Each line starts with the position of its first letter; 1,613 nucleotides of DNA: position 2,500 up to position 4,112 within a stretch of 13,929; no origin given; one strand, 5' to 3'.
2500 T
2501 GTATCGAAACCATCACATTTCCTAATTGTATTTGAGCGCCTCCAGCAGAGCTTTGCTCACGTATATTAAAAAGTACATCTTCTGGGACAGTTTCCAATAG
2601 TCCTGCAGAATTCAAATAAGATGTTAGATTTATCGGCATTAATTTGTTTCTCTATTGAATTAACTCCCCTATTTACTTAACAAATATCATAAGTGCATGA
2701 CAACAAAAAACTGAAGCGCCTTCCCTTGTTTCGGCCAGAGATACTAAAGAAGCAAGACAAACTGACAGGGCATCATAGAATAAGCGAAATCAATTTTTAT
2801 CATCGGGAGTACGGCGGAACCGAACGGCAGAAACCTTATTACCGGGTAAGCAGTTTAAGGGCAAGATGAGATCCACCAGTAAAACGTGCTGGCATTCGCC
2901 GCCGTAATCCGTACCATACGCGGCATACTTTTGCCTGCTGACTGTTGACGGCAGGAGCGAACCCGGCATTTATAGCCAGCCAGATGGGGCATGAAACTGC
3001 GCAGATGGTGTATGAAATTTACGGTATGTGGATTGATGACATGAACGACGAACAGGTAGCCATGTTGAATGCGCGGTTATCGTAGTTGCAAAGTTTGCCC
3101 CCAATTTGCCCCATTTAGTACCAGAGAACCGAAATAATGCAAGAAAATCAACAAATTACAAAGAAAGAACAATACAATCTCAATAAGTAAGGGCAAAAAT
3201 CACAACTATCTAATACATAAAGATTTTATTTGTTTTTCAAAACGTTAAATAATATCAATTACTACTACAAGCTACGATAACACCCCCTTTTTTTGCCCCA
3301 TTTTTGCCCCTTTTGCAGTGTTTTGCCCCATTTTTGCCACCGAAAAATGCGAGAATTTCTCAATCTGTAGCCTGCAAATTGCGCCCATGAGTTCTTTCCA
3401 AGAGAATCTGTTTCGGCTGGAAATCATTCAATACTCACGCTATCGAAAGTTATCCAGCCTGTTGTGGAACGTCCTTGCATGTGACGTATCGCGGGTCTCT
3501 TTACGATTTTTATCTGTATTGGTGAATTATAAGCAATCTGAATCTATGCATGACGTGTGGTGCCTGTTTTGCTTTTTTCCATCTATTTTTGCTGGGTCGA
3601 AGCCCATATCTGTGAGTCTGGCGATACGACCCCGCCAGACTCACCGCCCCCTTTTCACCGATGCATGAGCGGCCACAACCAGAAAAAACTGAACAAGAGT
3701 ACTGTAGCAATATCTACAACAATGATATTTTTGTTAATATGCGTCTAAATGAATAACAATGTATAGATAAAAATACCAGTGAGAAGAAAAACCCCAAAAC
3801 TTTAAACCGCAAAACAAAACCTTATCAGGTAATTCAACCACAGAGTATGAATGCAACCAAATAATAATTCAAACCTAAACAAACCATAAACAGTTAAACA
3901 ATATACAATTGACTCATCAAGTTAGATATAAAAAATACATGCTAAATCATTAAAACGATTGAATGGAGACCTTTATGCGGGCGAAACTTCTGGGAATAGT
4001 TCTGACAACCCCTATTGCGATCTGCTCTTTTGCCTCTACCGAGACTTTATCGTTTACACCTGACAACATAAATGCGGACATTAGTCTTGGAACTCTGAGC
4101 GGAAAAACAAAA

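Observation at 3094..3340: Phased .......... repeat array at the 3' end of an integrase remnant: candidate relic attachment site or curved-DNA element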

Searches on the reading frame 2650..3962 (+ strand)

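Call 26: find_related_loci(query=L001:1653-2888:+, collection=viral_contigs, flank=1500)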
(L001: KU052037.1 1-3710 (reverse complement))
Query L001:1653-2888:+ (411 aa) in viral_contigs; peptide patterns used: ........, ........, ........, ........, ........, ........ (x = any residue, [..] = any of these).
270 stretches matched a pattern; 269 encode a relative of the query (tblastn E <= 1e-3); the best 80 are kept; 80 distinct loci.
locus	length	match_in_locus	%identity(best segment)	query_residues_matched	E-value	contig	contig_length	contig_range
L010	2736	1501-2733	100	1-411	0e+0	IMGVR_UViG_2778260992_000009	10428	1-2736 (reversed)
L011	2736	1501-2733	100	1-411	0e+0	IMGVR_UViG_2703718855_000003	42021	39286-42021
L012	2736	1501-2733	100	1-411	0e+0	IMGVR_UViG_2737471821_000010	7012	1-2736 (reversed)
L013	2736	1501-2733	100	1-411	0e+0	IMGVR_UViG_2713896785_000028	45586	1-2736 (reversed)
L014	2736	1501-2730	100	1-410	0e+0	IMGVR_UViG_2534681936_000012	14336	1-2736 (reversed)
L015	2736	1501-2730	100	1-410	0e+0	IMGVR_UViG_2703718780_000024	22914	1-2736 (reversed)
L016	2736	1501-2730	100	1-410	0e+0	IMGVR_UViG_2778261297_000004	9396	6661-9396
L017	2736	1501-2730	100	1-410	0e+0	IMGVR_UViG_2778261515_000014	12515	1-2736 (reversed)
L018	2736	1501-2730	100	1-410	0e+0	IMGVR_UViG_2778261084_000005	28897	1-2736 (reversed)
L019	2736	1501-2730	100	1-410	0e+0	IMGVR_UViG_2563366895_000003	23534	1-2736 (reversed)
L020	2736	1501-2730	100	1-410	0e+0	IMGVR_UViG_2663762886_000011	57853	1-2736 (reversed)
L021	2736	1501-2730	100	1-410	0e+0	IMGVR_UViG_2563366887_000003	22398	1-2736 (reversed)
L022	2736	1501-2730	100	1-410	0e+0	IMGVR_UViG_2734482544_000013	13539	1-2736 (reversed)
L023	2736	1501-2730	100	1-410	0e+0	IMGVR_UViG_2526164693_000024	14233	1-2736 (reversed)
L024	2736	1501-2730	100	1-410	0e+0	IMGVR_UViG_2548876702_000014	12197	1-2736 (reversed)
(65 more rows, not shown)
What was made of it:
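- Tried and rejected: The viral_contigs scan with IntR (call 26) returned 80 near-identical prophage predictions, mostly cut at the int stop, so it was useless for comparing att arms.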

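Call 28: search_dna_similar(query=L006:1472-2710:+, collection=phages, mode=protein, rows=spread, max_rows=60, max_evalue=1e-40)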
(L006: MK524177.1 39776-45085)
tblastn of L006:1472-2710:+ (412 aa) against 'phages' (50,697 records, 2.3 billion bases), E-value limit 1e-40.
Records with a match: 182; places in all: 182; records where one place covers at least 80% of the query: 180.
Best place of each record, by identity: >=99% 1; 60-80% 5; <60% 176.
By first word of the organism name: Escherichia 69; Stx1a-converting 27; Stx2a-converting 15; Pseudomonas 12; Enterobacteria 11; Klebsiella 10; Stx2-converting 6; Yersinia 6; Stx 4; Aeromonas 4; and 10 more.
By host as written in the record: - 58; Escherichia coli 12; Yersinia enterocolitica 5; Escherichia coli O157:H7 Morioka V526 4; Klebsiella pneumoniae 4; Pseudomonas aeruginosa 4; Escherichia coli K514 (EHEC) 3; Escherichia coli O103:H25 strain NIPH-11060424/NVH-734 2; and 75 more.
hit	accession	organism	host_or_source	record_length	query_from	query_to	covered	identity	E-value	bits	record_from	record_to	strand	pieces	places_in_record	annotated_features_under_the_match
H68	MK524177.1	Escherichia phage PHB10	Escherichia coli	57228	1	412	100%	100.0%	0e+0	862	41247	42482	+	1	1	integrase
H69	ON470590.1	Escherichia phage vB_EcoS-613R10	Escherichia coli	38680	1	411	100%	69.3%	0e+0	607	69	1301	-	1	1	integrase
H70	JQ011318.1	Escherichia phage TL-2011c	Escherichia coli O103:H25 strain ...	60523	2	410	99%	47.0%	5e-106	349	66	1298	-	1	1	similar to integrase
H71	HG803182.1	Escherichia phage P13363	Escherichia coli CB13363, serotype ...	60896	2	410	99%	47.0%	6e-106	348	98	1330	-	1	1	record has no annotation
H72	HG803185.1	Escherichia phage P13357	Escherichia coli CB13357, serotype ...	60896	2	410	99%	47.0%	6e-106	348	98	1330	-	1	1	record has no annotation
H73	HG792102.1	Escherichia phage P13803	Escherichia coli CB13803, STEC O2:H27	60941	2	410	99%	47.0%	6e-106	348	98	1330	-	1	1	int: phage integrase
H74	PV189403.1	Escherichia phage vB_EcoP_phi315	Escherichia coli K514 (EHEC)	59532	2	410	99%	47.0%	1e-105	348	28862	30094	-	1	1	integrase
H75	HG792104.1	Escherichia phage P13771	Homo sapiens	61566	2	410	99%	47.0%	1e-105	348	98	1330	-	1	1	int: phage integrase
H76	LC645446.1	Stx2a-converting phage Stx2_H27V05_wrbA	-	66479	2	410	99%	47.0%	1e-105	348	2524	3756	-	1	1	none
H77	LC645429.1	Stx1a-converting phage Stx1_111698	-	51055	2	410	99%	47.0%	1e-105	348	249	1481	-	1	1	none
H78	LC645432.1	Stx1a-converting phage Stx1_1649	-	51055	2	410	99%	47.0%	1e-105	348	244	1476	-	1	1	none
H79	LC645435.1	Stx1a-converting phage Stx1_112808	-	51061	2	410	99%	47.0%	1e-105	348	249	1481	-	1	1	none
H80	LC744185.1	Stx1a-converting phage Stx1a_PV728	-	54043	2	410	99%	47.0%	1e-105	348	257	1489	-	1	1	none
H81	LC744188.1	Stx1a-converting phage Stx1a_NIID132265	-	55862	2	410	99%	47.0%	1e-105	348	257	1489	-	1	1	record has no annotation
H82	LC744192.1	Stx1a-converting phage Stx1a_2598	-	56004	2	410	99%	47.0%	1e-105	348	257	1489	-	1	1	record has no annotation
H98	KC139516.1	Salmonella phage FSL SP-016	Salmonella enterica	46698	2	412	100%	44.8%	4e-106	349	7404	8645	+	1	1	integrase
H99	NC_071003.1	Enterobacter phage vB_EclS_CobraSix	Enterobacter cloacae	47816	2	411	100%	44.9%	2e-107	353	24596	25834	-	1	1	integrase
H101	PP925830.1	Escherichia phage CharmingMan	Escherichia coli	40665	5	411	99%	44.5%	6e-104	343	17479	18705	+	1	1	hypothetical protein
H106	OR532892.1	Klebsiella phage RCIP0098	Klebsiella pneumoniae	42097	3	411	99%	43.6%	6e-104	343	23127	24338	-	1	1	hypothetical protein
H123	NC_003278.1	Pseudomonas phage phiCTX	Pseudomonas aeruginosa (strain PA158)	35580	4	410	99%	33.0%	6e-52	192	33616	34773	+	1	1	int: integrase | hypothetical protein | int: domain2 | int: domain1 | minus_35_signal | and 1 other names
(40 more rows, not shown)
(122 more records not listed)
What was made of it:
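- Tried and rejected: I replaced it with a tblastn 'spread' search of phage records (call 28).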

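Call 29: get_annotated_region(hit=H74, flank=900)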
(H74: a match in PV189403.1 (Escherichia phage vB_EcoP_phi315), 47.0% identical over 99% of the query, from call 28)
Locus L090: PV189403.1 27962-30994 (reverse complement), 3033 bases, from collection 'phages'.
description: Escherichia phage vB_EcoP_phi315, complete genome.
organism: Escherichia phage vB_EcoP_phi315 (NCBI taxid 3411875)
taxonomy: Viruses; Duplodnaviria; Heunggongvirae; Uroviricota; Caudoviricetes; Sepvirinae; Traversvirus
host: Escherichia coli K514 (EHEC); source: -; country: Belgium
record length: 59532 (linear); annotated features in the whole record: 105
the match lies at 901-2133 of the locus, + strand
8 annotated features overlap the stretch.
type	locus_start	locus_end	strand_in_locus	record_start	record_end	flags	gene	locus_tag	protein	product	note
CDS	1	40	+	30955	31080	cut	-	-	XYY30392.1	hypothetical protein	/ID=EHMQLMQK_CDS_0036; /top_hit=No_PHROG; /locus_tag1=EHMQLMQK_CDS_0036; /source=PHANOTATE_1.5.1; /phase=0; ...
CDS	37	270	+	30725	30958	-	-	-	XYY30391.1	hypothetical protein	/ID=EHMQLMQK_CDS_0035; /top_hit=NC_028685_p4; /locus_tag1=EHMQLMQK_CDS_0035; /source=PHANOTATE_1.5.1; /phase=0; ...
CDS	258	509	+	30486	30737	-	-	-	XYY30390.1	hypothetical protein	/ID=EHMQLMQK_CDS_0034; /top_hit=p79873 VI_03502; /locus_tag1=EHMQLMQK_CDS_0034; /source=PHANOTATE_1.5.1; /phase=0; ...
CDS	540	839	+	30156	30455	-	-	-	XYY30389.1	excisionase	/ID=EHMQLMQK_CDS_0033; /top_hit=p381218 VI_06799; /locus_tag1=EHMQLMQK_CDS_0033; /source=PHANOTATE_1.5.1; /phase=0; ...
CDS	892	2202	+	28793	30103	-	-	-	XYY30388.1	integrase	/ID=EHMQLMQK_CDS_0032; /top_hit=p381219 VI_06799; /locus_tag1=EHMQLMQK_CDS_0032; /source=PHANOTATE_1.5.1; /phase=0; ...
CDS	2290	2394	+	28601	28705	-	-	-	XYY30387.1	hypothetical protein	/ID=EHMQLMQK_CDS_0031; /top_hit=No_PHROG; /locus_tag1=EHMQLMQK_CDS_0031; /source=PHANOTATE_1.5.1; /phase=0; ...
CDS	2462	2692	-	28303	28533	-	-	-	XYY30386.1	hypothetical protein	/ID=EHMQLMQK_CDS_0030; /top_hit=No_PHROG; /locus_tag1=EHMQLMQK_CDS_0030; /source=PHANOTATE_1.5.1; /phase=0; ...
CDS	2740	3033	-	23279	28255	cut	-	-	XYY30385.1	hypothetical protein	/ID=EHMQLMQK_CDS_0029; /top_hit=p365855 VI_07327; /locus_tag1=EHMQLMQK_CDS_0029; /source=PHANOTATE_1.5.1; /phase=0; ...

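Call 30: get_annotated_region(hit=H98, flank=900)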
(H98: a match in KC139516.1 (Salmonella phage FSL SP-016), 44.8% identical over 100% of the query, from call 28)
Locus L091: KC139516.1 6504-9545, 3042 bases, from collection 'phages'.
description: Salmonella phage FSL SP-016, partial genome.
organism: Salmonella phage FSL SP-016 (NCBI taxid 1173740)
taxonomy: Viruses; Duplodnaviria; Heunggongvirae; Uroviricota; Caudoviricetes
host: Salmonella enterica; source: -; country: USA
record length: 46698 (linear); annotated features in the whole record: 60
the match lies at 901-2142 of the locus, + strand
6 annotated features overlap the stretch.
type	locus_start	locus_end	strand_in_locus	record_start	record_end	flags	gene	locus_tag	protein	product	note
CDS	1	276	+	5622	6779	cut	-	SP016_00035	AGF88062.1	RecT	-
CDS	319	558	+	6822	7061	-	-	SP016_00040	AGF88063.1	hypothetical protein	similar to Phage Gifsy-2 conserved hypothetical prophage protein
CDS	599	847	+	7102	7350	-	-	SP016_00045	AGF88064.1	excisionase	-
CDS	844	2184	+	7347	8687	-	-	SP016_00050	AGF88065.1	integrase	COG0582 Integrase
CDS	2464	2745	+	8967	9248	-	-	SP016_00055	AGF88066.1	virulence protein MsgA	similar to Klebsiella phage phiKO2 Virulence protein MsgA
CDS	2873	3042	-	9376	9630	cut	-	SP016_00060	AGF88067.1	Gin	COG1961 Site-specific recombinases, DNA invertase Pin homologs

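Call 31: get_annotated_region(hit=H99, flank=900)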
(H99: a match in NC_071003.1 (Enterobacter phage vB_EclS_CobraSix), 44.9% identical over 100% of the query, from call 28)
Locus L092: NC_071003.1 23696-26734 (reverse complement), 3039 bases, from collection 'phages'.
description: Enterobacter phage vB_EclS_CobraSix, complete genome.
organism: Enterobacter phage vB_EclS_CobraSix (NCBI taxid 2894794)
taxonomy: Viruses; Duplodnaviria; Heunggongvirae; Uroviricota; Caudoviricetes; Cobrasixvirus; Cobrasixvirus cobrasix
host: Enterobacter cloacae; source: raw sewage; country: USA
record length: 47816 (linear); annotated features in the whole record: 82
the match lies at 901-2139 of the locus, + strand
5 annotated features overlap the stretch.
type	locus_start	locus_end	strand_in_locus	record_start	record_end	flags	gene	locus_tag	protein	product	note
CDS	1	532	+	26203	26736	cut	-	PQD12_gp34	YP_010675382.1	hypothetical protein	-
CDS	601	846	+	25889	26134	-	-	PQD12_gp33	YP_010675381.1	excisionase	putative excisionase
CDS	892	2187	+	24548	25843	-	-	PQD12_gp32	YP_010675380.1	integrase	putative DUF3596 domain-containing protein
CDS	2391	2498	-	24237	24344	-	-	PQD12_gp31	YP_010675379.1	hypothetical protein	-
CDS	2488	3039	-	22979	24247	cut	-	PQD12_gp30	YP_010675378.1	hypothetical protein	putative translesion error prone DNA polymerase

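Call 32: get_annotated_region(hit=H101, flank=900)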
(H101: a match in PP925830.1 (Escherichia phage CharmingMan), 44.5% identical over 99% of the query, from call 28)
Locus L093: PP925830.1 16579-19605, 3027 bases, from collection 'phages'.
description: Escherichia phage CharmingMan, complete genome.
organism: Escherichia phage CharmingMan (NCBI taxid 3233690)
taxonomy: Viruses
host: Escherichia coli; source: decaying leaf scum at pond bottom; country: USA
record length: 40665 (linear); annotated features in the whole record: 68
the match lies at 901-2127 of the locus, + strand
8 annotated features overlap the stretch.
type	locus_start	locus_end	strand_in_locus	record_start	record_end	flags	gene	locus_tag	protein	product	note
CDS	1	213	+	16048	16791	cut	-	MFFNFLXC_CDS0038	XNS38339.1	anti-repressor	-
CDS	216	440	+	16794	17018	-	-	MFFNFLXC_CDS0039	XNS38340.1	hypothetical protein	-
CDS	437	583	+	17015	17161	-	-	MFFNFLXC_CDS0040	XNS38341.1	hypothetical protein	-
CDS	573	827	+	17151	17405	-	-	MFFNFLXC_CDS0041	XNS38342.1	excisionase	-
CDS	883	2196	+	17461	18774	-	-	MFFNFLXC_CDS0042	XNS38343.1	hypothetical protein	-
CDS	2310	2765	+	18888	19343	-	-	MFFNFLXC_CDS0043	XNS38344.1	RecA filament binding protein DinI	-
CDS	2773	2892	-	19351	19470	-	-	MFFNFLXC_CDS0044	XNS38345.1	hypothetical protein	-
CDS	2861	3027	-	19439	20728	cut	-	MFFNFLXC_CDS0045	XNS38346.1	tail fiber protein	-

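Call 33: get_annotated_region(hit=H106, flank=900)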
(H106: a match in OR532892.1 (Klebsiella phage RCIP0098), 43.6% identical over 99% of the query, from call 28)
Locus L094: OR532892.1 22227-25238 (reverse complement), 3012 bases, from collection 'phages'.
description: Klebsiella phage RCIP0098, complete genome.
organism: Klebsiella phage RCIP0098 (NCBI taxid 3094266)
taxonomy: Viruses
host: Klebsiella pneumoniae; source: sewage; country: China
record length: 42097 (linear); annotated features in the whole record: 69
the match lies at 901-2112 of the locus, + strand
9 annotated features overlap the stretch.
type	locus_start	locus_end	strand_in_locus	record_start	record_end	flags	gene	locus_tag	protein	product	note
CDS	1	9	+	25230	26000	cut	-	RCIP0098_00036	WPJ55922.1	hypothetical protein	-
CDS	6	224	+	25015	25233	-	-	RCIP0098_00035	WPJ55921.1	hypothetical protein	-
CDS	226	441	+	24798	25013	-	-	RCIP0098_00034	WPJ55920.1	hypothetical protein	-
CDS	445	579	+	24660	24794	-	-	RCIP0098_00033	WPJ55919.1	hypothetical protein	-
CDS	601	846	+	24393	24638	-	-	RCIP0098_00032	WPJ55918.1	hypothetical protein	-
CDS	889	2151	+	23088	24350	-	-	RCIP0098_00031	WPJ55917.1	hypothetical protein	-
CDS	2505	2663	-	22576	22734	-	-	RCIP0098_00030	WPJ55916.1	hypothetical protein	-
CDS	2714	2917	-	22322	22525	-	-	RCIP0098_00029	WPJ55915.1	hypothetical protein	-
CDS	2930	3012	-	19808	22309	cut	-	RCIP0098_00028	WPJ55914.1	hypothetical protein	-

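Call 34: get_annotated_region(hit=H123, flank=900)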
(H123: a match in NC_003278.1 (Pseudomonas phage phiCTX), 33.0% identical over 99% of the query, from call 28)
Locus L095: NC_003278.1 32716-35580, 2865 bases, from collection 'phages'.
description: Pseudomonas phage phiCTX DNA, complete genome.
organism: Pseudomonas phage phiCTX (NCBI taxid 2993857)
taxonomy: Viruses; Duplodnaviria; Heunggongvirae; Uroviricota; Caudoviricetes; Peduoviridae; Citexvirus; Citexvirus phiCTX
host: Pseudomonas aeruginosa (strain PA158); source: -; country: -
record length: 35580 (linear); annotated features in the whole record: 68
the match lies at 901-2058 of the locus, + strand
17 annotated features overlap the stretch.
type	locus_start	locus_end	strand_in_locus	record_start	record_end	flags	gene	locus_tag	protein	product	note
misc_feature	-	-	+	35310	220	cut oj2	-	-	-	-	region3;containing R4,R5,R6 repeats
CDS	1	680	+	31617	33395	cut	-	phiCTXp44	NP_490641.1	hypothetical protein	orf41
CDS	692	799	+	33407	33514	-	-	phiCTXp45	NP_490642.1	hypothetical protein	orf42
regulatory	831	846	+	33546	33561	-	-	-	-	terminator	-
CDS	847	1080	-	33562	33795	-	-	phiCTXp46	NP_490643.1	hypothetical protein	orf43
CDS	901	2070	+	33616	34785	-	int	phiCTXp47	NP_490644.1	integrase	similar to various int genes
regulatory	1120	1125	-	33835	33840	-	-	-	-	minus_10_signal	-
regulatory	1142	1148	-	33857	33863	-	-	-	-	minus_35_signal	-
misc_feature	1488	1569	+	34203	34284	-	int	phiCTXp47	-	-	domain1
misc_feature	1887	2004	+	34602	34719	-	int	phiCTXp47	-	-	domain2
regulatory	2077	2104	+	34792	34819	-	-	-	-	terminator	-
misc_feature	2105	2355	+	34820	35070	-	-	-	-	-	region1;containing R1,R2 repeats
misc_feature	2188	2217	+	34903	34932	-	-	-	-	-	attP;bacterial attachment site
misc_feature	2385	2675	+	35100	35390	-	-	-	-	-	region3;containing R3 repeats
misc_feature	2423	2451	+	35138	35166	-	-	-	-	-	IHF binding site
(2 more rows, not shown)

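Call 55: search_protein_families(library=pfam, proteins=[L001:1653-2888:+, L006:1472-2710:+, L090:892-2202:+, L095:901-2070:+, L001:1436-1651:+], max_evalue=0.01)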
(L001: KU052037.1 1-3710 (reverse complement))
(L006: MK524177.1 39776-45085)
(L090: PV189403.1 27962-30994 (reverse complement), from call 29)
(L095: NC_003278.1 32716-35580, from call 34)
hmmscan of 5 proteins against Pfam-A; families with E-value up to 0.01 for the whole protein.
L001:1653-2888:+ (411 aa): 4 families
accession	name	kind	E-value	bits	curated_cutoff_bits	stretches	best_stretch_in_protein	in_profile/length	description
PF12167.14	Arm-DNA-bind_2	-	2.2e-26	92.1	22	1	5-69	1-65/65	Arm DNA-binding domain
PF00589.27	Phage_integrase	-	2.8e-23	83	27.1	1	205-391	6-165/172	Phage integrase family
PF14659.12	Phage_int_SAM_3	-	0.0003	21.4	22.6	1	82-139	1-58/58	Phage integrase, N-terminal SAM-like domain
PF13102.12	Phage_int_SAM_5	-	0.0074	17.1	22.3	0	83-187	2-94/98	Phage integrase SAM-like domain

L006:1472-2710:+ (412 aa): 4 families
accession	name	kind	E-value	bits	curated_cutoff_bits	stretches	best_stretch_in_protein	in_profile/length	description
PF12167.14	Arm-DNA-bind_2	-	8.1e-26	90.3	22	1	5-69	1-65/65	Arm DNA-binding domain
PF00589.27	Phage_integrase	-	2e-21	77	27.1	1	209-391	11-165/172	Phage integrase family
PF14659.12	Phage_int_SAM_3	-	0.0007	20.2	22.6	1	82-139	1-58/58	Phage integrase, N-terminal SAM-like domain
PF24624.1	Int_N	-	0.003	18.7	27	0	82-192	4-99/100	Phage integrase, N-terminal domain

L090:892-2202:+ (436 aa): 2 families
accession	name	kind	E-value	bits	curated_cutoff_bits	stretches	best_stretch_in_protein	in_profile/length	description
PF12167.14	Arm-DNA-bind_2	-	8.1e-26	90.2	22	1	7-70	1-65/65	Arm DNA-binding domain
PF00589.27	Phage_integrase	-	3.8e-17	63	27.1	1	202-395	3-165/172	Phage integrase family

L095:901-2070:+ (389 aa): 4 families
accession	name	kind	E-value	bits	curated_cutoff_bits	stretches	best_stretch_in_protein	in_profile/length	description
PF12167.14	Arm-DNA-bind_2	-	8.9e-21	74.1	22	1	3-65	2-65/65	Arm DNA-binding domain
PF00589.27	Phage_integrase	-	2.1e-13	50.9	27.1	1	191-368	19-166/172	Phage integrase family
PF14659.12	Phage_int_SAM_3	-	4.2e-06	27.3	22.6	1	71-125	1-55/58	Phage integrase, N-terminal SAM-like domain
PF22022.2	Phage_int_M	-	0.0041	17.8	27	1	78-163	7-91/96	Phage integrase central domain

L001:1436-1651:+ (71 aa): 1 family
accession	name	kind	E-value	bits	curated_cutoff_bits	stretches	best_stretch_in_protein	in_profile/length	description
PF06806.18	DUF1233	-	6.2e-21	74.2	22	1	5-69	4-67/70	Putative excisionase (DUF1233)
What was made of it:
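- (5) These integrases carry the Pfam arm DNA-binding domain PF12167, E about 1e-26 (call 55).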
